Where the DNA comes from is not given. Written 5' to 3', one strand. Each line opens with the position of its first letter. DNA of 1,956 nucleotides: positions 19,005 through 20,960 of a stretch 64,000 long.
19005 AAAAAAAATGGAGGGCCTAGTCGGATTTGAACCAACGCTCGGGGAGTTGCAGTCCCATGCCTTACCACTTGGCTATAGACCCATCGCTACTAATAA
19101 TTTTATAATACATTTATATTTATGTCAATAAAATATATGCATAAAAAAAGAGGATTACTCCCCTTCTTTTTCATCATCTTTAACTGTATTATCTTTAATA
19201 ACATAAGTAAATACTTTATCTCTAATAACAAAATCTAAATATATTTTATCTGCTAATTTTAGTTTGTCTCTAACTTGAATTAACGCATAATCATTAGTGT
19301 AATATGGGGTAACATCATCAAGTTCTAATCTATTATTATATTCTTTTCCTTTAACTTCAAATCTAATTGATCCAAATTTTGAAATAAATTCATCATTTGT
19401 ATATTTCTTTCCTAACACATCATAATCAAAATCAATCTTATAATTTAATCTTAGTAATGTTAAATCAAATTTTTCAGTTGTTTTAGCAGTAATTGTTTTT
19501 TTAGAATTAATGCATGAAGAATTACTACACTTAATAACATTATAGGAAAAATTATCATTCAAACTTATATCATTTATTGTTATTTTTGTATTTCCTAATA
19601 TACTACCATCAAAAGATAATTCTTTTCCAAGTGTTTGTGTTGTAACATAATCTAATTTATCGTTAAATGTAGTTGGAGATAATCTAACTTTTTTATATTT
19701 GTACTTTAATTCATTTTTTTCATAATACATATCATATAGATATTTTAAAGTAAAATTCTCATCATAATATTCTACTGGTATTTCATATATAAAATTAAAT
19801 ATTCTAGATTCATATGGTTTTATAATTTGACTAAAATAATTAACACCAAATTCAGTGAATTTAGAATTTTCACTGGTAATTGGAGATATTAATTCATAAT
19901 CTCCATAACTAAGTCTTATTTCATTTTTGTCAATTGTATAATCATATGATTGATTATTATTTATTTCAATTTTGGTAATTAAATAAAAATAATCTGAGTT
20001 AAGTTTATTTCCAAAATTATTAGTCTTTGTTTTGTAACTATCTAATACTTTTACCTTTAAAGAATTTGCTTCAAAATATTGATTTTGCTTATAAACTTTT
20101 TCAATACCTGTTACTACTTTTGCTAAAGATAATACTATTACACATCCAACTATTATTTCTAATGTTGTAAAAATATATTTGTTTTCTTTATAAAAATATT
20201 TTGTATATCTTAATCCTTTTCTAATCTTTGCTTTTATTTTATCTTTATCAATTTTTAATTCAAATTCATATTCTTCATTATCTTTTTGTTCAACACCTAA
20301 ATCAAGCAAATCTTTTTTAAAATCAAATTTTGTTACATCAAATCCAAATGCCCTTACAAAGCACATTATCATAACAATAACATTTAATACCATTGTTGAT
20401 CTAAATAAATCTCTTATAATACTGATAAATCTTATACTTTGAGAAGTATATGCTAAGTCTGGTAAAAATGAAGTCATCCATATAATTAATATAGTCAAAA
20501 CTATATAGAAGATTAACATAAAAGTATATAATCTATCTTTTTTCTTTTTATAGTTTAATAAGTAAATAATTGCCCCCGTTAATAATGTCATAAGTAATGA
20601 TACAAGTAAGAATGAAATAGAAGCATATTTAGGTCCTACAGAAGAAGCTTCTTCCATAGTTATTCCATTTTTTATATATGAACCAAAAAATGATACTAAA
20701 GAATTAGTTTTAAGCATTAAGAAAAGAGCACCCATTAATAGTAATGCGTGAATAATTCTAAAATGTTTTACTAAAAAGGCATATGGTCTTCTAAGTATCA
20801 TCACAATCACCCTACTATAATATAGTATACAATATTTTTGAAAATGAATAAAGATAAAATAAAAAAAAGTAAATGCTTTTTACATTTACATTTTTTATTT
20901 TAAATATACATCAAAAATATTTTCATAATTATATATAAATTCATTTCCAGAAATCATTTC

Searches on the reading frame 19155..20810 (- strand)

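Call 6: search_protein_families(library=pfam, max_evalue=1, proteins=[window:19155-20810:-])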
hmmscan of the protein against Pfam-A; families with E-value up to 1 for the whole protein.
window:19155-20810:- (551 aa): 4 families
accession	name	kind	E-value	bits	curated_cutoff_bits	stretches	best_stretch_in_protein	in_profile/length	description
PF11611.13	DUF4352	-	7.7e-05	23.4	25.9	1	241-361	2-116/122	Domain of unknown function (DUF4352)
PF02748.20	PyrI_C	-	0.03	14.6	23.4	1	423-442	3-22/48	Aspartate carbamoyltransferase regulatory chain, metal binding domain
PF08229.16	SHR3_chaperone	-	0.054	12.9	25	1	181-252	27-94/188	ER membrane protein SH3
PF20077.4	CcmD_alt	-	0.13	12.7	23.5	1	66-94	32-60/61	CcmD family protein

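Call 7: search_protein_families(library=ncbifam, max_evalue=1, proteins=[window:19155-20810:-])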
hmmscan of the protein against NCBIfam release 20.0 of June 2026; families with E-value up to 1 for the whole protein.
window:19155-20810:- (551 aa): 0 families
